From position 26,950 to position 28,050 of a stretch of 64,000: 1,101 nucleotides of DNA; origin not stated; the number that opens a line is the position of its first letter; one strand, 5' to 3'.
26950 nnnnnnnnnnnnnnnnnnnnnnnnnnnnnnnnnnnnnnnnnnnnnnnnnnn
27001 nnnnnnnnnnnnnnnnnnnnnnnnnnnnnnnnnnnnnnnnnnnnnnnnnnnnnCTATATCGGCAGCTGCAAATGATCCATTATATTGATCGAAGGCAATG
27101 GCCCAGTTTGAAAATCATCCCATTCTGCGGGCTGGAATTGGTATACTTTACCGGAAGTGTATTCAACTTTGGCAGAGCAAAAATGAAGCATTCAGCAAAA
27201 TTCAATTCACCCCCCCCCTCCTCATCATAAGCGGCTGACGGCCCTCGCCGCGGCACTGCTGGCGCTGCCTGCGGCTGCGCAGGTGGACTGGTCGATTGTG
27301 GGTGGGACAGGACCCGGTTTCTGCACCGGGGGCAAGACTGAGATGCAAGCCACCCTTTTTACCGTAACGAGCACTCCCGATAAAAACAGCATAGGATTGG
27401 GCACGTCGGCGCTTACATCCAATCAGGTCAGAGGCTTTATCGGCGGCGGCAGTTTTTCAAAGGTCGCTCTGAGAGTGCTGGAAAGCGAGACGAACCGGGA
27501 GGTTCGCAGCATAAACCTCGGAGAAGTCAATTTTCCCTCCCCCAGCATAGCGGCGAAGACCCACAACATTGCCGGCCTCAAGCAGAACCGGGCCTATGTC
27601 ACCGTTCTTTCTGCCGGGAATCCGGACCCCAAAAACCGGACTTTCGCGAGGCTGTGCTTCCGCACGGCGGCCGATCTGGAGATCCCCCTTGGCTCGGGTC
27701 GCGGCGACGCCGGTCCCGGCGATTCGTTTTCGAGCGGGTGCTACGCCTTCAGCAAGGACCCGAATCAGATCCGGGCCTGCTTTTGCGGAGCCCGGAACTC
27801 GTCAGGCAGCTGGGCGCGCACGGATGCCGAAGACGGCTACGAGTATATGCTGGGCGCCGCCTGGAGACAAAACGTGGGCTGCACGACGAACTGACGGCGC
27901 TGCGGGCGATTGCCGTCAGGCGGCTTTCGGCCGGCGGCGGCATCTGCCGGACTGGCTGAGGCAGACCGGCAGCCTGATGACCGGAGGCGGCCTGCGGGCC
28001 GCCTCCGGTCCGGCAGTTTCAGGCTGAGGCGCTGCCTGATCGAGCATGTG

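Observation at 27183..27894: C9 tract separates a start codon from an out-of-frame signal peptide: candidate phase-variable secreted protein (OFF as sequenced)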

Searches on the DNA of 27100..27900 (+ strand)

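Call 68: search_dna_similar(query=window:27100-27900:+, collection=plasmids, mode=distant, max_rows=5)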
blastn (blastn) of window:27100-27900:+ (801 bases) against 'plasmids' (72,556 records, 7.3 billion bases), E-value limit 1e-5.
No match.

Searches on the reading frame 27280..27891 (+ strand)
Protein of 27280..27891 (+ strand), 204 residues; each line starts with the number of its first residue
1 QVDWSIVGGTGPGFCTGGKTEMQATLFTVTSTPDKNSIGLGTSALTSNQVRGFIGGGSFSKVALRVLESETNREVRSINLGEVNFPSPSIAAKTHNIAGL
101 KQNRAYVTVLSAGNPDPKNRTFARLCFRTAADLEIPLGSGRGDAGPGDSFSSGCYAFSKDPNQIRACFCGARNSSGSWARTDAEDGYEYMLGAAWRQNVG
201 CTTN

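Call 34: predict_structure(alignment_id=A4)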
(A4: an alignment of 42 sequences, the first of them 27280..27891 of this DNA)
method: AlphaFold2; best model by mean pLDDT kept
length: 204 residues; sequences in the alignment: 42
mean_pLDDT: 72.8   pTM: 0.65
mean pLDDT of the five models: 72.8, 71.1, 70.8, 70.4, 69.7
residues with pLDDT >= 90: 80; 70-90: 33; 50-70: 45; < 50: 46
segments of 3 or more residues with pLDDT < 50: 135-159, 170-174, 181-187, 200-204
pLDDT, mean of each block of 10 residues (from residue 1): 67 87 95 94 92 79 93 93 79 96 94 72 94 51 37 46 52 47 46 54 43
secondary structure, 60 per line:
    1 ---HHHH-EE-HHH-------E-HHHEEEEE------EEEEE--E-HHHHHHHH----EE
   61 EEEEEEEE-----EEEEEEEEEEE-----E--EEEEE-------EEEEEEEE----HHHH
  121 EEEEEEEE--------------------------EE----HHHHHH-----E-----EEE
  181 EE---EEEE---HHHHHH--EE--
elements in order: H4-7 E27-31 E38-42 H47-54 E59-68 E74-84 E93-97 E105-112 H117-120 E121-128 H161-166 E178-182 E186-189 H193-198
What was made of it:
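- Tried and rejected: The first AlphaFold2 run (42 sequences) left the C-terminal domain at pLDDT below 50 (call 34).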

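Call 38: fold_search(model_id=the predicted structure, library=pdb)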
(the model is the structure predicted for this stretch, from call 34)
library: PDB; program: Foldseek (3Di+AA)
matches with E <= 10: 1722; with E <= 0.001: 11
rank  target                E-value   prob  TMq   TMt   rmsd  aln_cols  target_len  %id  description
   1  5dft_B                1.7e-04  1.00  0.29  0.60   5.7       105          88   16  Structure of the Eleventh Type III Domain from Human Fibronectin (released 2016-09-14)
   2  7ypl                  2.2e-04  1.00  0.29  0.54   6.4       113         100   16  Crystal structure of fibronectin type III domain variant, a VEGFR2-specific antagonist (released 2023-08-16)
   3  7cg1_MODEL_1_A        2.3e-04  1.00  0.31  0.46  13.7       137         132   17  Solution structure of the sensor domain of the anti-sigma factor RsgI4 in Pseudobacteroides cellulosolvens (released 2021-06-30)
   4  7cg8_C                3.5e-04  1.00  0.31  0.57   5.2       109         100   13  Structure of the sensor domain (short construct) of the anti-sigma factor RsgI4 in Pseudobacteroides cellulosolvens (released 2021-06-30)
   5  3k2m_C                4.8e-04  1.00  0.32  0.59   7.6       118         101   19  Crystal Structure of Monobody HA4/Abl1 SH2 Domain Complex (released 2010-03-31)
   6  3qwq_B                7.6e-04  1.00  0.29  0.56   8.2       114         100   18  Crystal structure of the extracellular domain of the epidermal growth factor receptor in complex with an adnectin (released 2012-02-01)
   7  3n1g_C                8.1e-04  1.00  0.27  0.47   6.1       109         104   11  Crystal structure of DhhN bound to BOCFn3 (released 2010-06-02)
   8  6d0j_C                8.5e-04  1.00  0.31  0.63   5.8       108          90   16  Crystal structure of a CLC-type fluoride/proton antiporter (released 2018-07-04)
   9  3s8w_C                9.0e-04  1.00  0.30  0.58   5.7       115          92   10  D2 domain of human IFNAR2 (released 2011-08-31)
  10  3wcy_A                9.0e-04  1.00  0.31  0.21  20.0       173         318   14  Murine Ifnar1 in complex with interferon-beta (released 2013-07-24)
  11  4doh_E                9.5e-04  1.00  0.31  0.31   6.5       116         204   22  IL20/IL201/IL20R2 Ternary Complex (released 2012-07-18)
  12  7cg8_A                1.1e-03  1.00  0.31  0.55   6.2       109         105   16  Structure of the sensor domain (short construct) of the anti-sigma factor RsgI4 in Pseudobacteroides cellulosolvens (released 2021-06-30)
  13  2djs_MODEL_1_A        1.2e-03  1.00  0.30  0.51   9.5       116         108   22  Solution structures of the fn3 domain of human ephrin type-B receptor 1 (released 2006-10-05)
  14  5dft_A                1.3e-03  1.00  0.29  0.60   5.7       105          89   16  Structure of the Eleventh Type III Domain from Human Fibronectin (released 2016-09-14)
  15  6d0n_C                1.4e-03  1.00  0.31  0.63   5.8       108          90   17  Crystal structure of a CLC-type fluoride/proton antiporter, V319G mutant (released 2018-07-04)
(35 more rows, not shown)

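Call 50: search_solved_structures(query=A4, max_evalue=1)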
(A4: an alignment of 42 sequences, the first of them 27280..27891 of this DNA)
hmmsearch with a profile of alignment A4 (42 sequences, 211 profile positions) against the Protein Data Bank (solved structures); distinct sequences matched with E-value up to 1: 2.
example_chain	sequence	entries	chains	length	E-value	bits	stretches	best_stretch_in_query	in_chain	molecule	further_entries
2djs_A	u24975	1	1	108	0.075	16.3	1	98-139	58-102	Ephrin type-B receptor 1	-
1x5l_A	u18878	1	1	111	0.43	13.8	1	87-139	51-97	Ephrin type-A receptor 8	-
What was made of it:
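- Tried and rejected: A profile search against PDB sequences gave only marginal ephrin-receptor FN3 hits, E = 0.075 and 0.43 (call 50).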

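Call 55: search_protein_representatives(alignment_id=A4)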
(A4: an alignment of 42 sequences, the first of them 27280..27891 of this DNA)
Query: 42 sequences, 211 profile positions. Proteins with E-value up to 0.001 (for the whole library): 120; up to 1e-10: 69; up to 1e-30: 25. The best 120 are listed.
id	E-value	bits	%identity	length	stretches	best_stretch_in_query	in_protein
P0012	3.0e-83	295.4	-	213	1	2-211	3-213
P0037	1.4e-82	293.2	-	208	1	3-211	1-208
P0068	7.7e-63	228.7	-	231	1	2-211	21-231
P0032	1.1e-57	211.9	-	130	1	86-211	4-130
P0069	1.5e-55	204.9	-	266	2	11-208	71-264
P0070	1.6e-53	198.3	-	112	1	98-211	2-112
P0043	4.1e-53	196.9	-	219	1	2-211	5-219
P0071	1.2e-52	195.4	-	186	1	36-211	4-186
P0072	4.2e-52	193.6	-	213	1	6-211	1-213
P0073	4.4e-50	187.1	-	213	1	3-211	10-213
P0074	7.4e-50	186.3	-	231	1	1-211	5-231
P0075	9.0e-49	182.8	-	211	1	13-211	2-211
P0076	1.2e-48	182.3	-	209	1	9-211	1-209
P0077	2.3e-42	161.8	-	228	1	3-211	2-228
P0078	5.6e-40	154.0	-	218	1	3-211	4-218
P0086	7.2e-31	124.3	-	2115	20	40-126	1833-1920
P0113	6.1e-16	75.5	-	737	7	58-143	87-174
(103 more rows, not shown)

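Call 56: search_protein_families(library=pfam, proteins=[P0086, P0113, P0069], max_evalue=0.01)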
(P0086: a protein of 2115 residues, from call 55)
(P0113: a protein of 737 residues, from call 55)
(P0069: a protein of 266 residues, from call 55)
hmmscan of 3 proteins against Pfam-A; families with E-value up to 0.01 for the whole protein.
P0086 (2115 aa): 8 families
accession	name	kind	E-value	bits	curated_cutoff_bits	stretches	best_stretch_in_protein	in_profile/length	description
PF00041.27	fn3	-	1.3e-186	605.8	25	25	1509-1576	3-72/84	Fibronectin type III domain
PF25059.1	FN3_DSCAM-DSCAML_C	-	9.4e-37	125.7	39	0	928-975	13-65/89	DSCAM/DSCAML C-terminal Fn3-like domain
PF01655.23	Ribosomal_L32e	-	6.5e-21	75.1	25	0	1949-2001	14-66/108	Ribosomal protein L32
PF23294.1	BRCT_TopB1_SLF1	-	1e-17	64.3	27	0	732-786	33-87/90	TopBP1/SLF1, BRCT domain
PF00706.22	Toxin_4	-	7.7e-14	52.3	27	0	1080-1108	9-37/43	Anenome neurotoxin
PF07203.16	DUF1412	-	1.3e-11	44.9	25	0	1501-1526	11-36/53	Protein of unknown function (DUF1412)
PF24942.1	Fn3_Dep-1_1st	-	0.00036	21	26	0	1545-1570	50-75/96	Dep-1 first Fn3-like domain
PF05406.20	WGR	-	0.00065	20.2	22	0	1101-1128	8-34/79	WGR domain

P0113 (737 aa): 25 families
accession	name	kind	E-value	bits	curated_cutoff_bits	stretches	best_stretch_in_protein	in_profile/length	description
PF00041.27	fn3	-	4.1e-80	264.5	25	7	263-340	2-82/84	Fibronectin type III domain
PF18370.7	RGI_lyase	-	1e-31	109.5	27.8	6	272-338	14-82/86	Rhamnogalacturonan I lyases beta-sheet domain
PF25059.1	FN3_DSCAM-DSCAML_C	-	8.8e-20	71.3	39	0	131-169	43-81/89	DSCAM/DSCAML C-terminal Fn3-like domain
PF25814.1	fn3_SORL1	-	2.1e-16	60.2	27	0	266-328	7-73/90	SORL1-like, fn3 domain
PF16893.11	fn3_2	-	1e-14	54.9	27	0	87-169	3-89/89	Fibronectin type III domain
PF21910.2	GH85_C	-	3e-14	53.6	27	0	276-332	18-82/95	GH85 endohexosaminidases, C-terminal domain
PF25788.1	Ig_Rha78A_N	-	4.1e-12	46.7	27.4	0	386-430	56-101/105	Rha78A-like, N-terminal immunoglobulin domain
PF24421.1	Ig_J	-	8.6e-12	45.5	29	0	41-76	61-95/104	Tip attachment protein J, Ig-like domain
PF15495.12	Fimbrillin_C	-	1.1e-10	42.2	27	0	39-74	20-54/84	Major fimbrial subunit protein type IV, Fimbrillin, C-terminal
PF24058.1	DUF7359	-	4.9e-10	39.7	27.5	0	131-164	86-119/123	Domain of unknown function (DUF7359)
PF24489.1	Ig_J_second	-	2e-09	37.9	27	0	566-595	54-85/105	Tip attachment protein J second Ig-like domain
PF16656.11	Pur_ac_phosph_N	-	4.6e-08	33.9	30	0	128-157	56-84/93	Purple acid Phosphatase, N-terminal domain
PF16383.10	DUF4992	-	7.1e-08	32.8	29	0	343-380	45-82/183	Domain of unknown function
PF19743.5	ASTN1_2_fn3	-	1.2e-07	32.4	24.3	0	137-169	91-123/123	ASTN1/2 Fn3 domain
PF17744.7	DUF5581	-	1.6e-07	32.4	25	0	38-68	52-82/105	Family of unknown function (DUF5581) Fn3-like domain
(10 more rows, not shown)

P0069 (266 aa): 3 families
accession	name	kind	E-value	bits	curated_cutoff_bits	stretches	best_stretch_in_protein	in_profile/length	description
PF00041.27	fn3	-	2.3e-05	24.9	25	0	164-184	48-68/84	Fibronectin type III domain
PF23608.1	Ig_ILCR1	-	0.0018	18.7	27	0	158-193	59-94/114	ILCR1 Ig-like domain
PF16656.11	Pur_ac_phosph_N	-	0.002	19.1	30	0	160-186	56-82/93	Purple acid Phosphatase, N-terminal domain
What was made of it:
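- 27337..27669 (+): Variable FN3-like beta-sandwich domain (mature residues about 20-130). The family profile hits giant fn3-repeat proteins (calls 55, 56).
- On Fibronectin type III domain (Pfam PF00041): A relative, P0069, reaches 24.9 bits against a cut-off of 25 (call 56). The family profile does hit fn3-repeat giants such as P0086 (calls 55, 56).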

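Call 79: predict_structure(alignment_id=A5)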
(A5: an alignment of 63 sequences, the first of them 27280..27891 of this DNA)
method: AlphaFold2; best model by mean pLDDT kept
length: 204 residues; sequences in the alignment: 63
mean_pLDDT: 87.9   pTM: 0.82
mean pLDDT of the five models: 87.9, 87.5, 86.9, 86.5, 86.0
residues with pLDDT >= 90: 120; 70-90: 64; 50-70: 12; < 50: 8
segments of 3 or more residues with pLDDT < 50: 144-150
pLDDT, mean of each block of 10 residues (from residue 1): 87 93 98 96 96 89 97 96 87 97 96 86 97 73 47 74 89 87 90 90 71
secondary structure, 60 per line:
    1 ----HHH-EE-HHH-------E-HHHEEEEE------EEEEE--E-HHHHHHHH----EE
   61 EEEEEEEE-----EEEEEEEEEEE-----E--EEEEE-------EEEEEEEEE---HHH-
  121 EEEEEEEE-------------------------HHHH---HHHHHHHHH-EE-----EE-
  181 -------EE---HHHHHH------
elements in order: E27-31 E38-42 H47-54 E59-68 E74-84 E93-97 E105-113 E121-128 H154-157 H161-169 H193-198
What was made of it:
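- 27337..27669 (+): AlphaFold2 pLDDT is above 90 here (calls 34, 79).
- On Fibronectin type III domain (Pfam PF00041): The AlphaFold2 model has pLDDT 87.9 and pTM 0.82 (call 79).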

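Call 81: fold_search(model_id=the predicted structure, library=pdb)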
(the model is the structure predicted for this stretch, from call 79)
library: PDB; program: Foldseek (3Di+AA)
matches with E <= 10: 1781; with E <= 0.001: 24
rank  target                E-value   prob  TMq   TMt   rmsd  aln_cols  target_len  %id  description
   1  7cg1_MODEL_1_A        8.9e-05  1.00  0.33  0.47   5.4       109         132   17  Solution structure of the sensor domain of the anti-sigma factor RsgI4 in Pseudobacteroides cellulosolvens (released 2021-06-30)
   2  3k2m_C                1.0e-04  1.00  0.32  0.59   7.3       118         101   19  Crystal Structure of Monobody HA4/Abl1 SH2 Domain Complex (released 2010-03-31)
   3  5dft_B                1.1e-04  1.00  0.30  0.60   5.1       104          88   16  Structure of the Eleventh Type III Domain from Human Fibronectin (released 2016-09-14)
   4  7cg8_A                1.5e-04  1.00  0.34  0.60   5.5       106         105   14  Structure of the sensor domain (short construct) of the anti-sigma factor RsgI4 in Pseudobacteroides cellulosolvens (released 2021-06-30)
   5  7cg5                  1.7e-04  1.00  0.33  0.61   4.5       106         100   10  Structure of the sensor domain (long construct) of the anti-sigma factor RsgI4 in Pseudobacteroides cellulosolvens (released 2021-06-30)
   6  7cg8_C                3.1e-04  1.00  0.32  0.58   4.6       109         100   15  Structure of the sensor domain (short construct) of the anti-sigma factor RsgI4 in Pseudobacteroides cellulosolvens (released 2021-06-30)
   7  6d0j_C                3.1e-04  1.00  0.28  0.56   5.7       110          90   15  Crystal structure of a CLC-type fluoride/proton antiporter (released 2018-07-04)
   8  6pol_C                3.3e-04  1.00  0.24  0.44   6.4       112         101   15  Crystal structure of the human NELL1 EGF1-3-Robo3 FN1 complex (released 2020-05-06)
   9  2yeq_A                3.5e-04  1.00  0.32  0.15   6.7       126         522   19  Structure of PhoD (released 2012-04-18)
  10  6pol_A                4.2e-04  1.00  0.25  0.45   6.3       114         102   17  Crystal structure of the human NELL1 EGF1-3-Robo3 FN1 complex (released 2020-05-06)
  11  7y8h_B                4.5e-04  1.00  0.28  0.54   5.4       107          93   13  Crystal structure of sDscam FNIII1 domain, isoform alpha7 (released 2023-05-24)
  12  3s8w_C                4.8e-04  1.00  0.32  0.64   4.9       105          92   10  D2 domain of human IFNAR2 (released 2011-08-31)
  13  6d0j_D                4.8e-04  1.00  0.27  0.54   5.9       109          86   16  Crystal structure of a CLC-type fluoride/proton antiporter (released 2018-07-04)
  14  5dft_A                5.0e-04  1.00  0.30  0.60   5.1       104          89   16  Structure of the Eleventh Type III Domain from Human Fibronectin (released 2016-09-14)
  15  6pol_E                5.0e-04  1.00  0.25  0.45   6.4       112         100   15  Crystal structure of the human NELL1 EGF1-3-Robo3 FN1 complex (released 2020-05-06)
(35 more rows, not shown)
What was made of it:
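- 27337..27669 (+): The top Foldseek hits are FN3 domains (calls 38, 81).
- On Fibronectin type III domain (Pfam PF00041): The top Foldseek PDB hits are FN3 domains and monobodies, with E about 1e-4 and TM 0.55-0.66 normalised to the target (calls 38, 81).
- On Neisseria Opa / PilC families: The fold is FN3-like (call 81).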
